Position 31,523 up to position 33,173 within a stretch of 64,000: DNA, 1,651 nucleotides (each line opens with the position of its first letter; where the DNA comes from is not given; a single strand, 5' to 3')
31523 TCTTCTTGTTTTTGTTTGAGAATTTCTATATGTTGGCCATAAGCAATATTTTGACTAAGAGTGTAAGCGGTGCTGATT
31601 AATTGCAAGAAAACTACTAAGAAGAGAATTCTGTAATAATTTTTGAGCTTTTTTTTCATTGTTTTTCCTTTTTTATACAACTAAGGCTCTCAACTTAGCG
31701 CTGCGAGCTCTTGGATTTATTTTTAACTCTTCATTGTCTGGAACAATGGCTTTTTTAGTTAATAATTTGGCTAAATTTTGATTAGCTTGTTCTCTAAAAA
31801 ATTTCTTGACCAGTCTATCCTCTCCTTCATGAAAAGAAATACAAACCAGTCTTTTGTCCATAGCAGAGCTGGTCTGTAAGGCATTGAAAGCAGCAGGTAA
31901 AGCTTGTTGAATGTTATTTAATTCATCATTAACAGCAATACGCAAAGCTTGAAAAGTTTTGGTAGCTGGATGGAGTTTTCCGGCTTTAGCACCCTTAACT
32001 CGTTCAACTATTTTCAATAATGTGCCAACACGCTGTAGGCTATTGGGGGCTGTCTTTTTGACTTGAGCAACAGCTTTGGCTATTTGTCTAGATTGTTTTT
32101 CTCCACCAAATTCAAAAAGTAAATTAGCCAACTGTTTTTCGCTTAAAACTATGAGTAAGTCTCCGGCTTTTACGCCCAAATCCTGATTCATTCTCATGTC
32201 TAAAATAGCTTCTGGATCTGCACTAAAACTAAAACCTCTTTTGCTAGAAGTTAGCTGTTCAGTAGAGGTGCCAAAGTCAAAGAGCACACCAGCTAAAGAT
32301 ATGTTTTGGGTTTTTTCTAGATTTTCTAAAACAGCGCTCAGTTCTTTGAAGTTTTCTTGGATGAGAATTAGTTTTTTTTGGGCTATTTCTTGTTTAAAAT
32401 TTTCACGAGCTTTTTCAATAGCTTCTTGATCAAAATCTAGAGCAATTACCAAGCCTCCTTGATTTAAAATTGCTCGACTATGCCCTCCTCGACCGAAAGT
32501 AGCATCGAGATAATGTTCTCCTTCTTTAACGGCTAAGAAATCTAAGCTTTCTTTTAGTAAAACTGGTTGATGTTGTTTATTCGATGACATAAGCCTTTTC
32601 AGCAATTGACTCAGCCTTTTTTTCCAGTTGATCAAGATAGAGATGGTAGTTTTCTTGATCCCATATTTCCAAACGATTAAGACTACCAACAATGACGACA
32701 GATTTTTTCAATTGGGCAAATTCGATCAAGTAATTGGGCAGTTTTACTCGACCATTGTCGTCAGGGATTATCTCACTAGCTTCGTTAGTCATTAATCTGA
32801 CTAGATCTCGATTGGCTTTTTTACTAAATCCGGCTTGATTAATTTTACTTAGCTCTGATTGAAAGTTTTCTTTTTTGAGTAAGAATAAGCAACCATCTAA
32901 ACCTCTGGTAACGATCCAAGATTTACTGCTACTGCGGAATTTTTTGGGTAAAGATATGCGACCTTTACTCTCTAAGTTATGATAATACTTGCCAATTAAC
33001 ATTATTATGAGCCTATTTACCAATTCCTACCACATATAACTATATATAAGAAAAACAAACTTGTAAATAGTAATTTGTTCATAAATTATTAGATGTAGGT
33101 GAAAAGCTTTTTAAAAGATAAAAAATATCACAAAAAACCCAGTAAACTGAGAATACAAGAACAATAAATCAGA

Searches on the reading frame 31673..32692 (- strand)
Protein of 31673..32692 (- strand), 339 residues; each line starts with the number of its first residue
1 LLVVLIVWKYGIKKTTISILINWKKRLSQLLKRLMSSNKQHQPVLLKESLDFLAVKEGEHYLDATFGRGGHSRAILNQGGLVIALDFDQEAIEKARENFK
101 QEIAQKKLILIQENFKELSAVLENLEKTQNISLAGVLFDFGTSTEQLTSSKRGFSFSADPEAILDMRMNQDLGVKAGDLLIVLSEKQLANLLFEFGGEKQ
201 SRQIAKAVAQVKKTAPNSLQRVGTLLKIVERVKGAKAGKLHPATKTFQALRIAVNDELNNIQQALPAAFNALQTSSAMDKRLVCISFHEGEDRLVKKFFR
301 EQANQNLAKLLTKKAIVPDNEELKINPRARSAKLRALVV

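Call 7: search_protein_families(library=pfam, proteins=[window:31673-32692:-], max_evalue=0.01)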
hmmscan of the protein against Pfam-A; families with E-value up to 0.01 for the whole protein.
window:31673-32692:- (339 aa): 5 families
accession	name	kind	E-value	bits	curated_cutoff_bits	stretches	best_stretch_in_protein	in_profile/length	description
PF01795.25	Methyltransf_5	-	9.1e-80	268.8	27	1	39-336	2-305/309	MraW methylase family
PF13649.12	Methyltransf_25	-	8.1e-05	23.7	27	1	62-119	2-59/97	Methyltransferase domain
PF13847.12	Methyltransf_31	-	0.0029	17.7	27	1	56-121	2-69/145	Methyltransferase domain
PF08241.18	Methyltransf_11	-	0.0056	17.7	21.2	0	62-118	1-54/95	Methyltransferase domain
PF06962.18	rRNA_methylase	-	0.0068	16.8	22.7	0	82-129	1-43/137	Putative rRNA methylase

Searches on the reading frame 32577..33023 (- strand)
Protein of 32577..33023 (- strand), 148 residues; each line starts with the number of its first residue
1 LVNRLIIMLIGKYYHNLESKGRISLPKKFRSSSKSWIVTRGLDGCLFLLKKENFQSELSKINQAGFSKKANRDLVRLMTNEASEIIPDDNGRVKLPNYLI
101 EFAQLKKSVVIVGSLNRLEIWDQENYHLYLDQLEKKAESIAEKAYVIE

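Call 7: search_protein_families(library=pfam, proteins=[window:32577-33023:-], max_evalue=0.01)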
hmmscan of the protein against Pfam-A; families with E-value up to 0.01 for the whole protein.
window:32577-33023:- (148 aa): 1 family
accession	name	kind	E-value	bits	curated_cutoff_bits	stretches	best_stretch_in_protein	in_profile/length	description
PF02381.23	MraZ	-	1.2e-28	99.3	23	2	78-138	1-62/72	MraZ protein, putative antitoxin-like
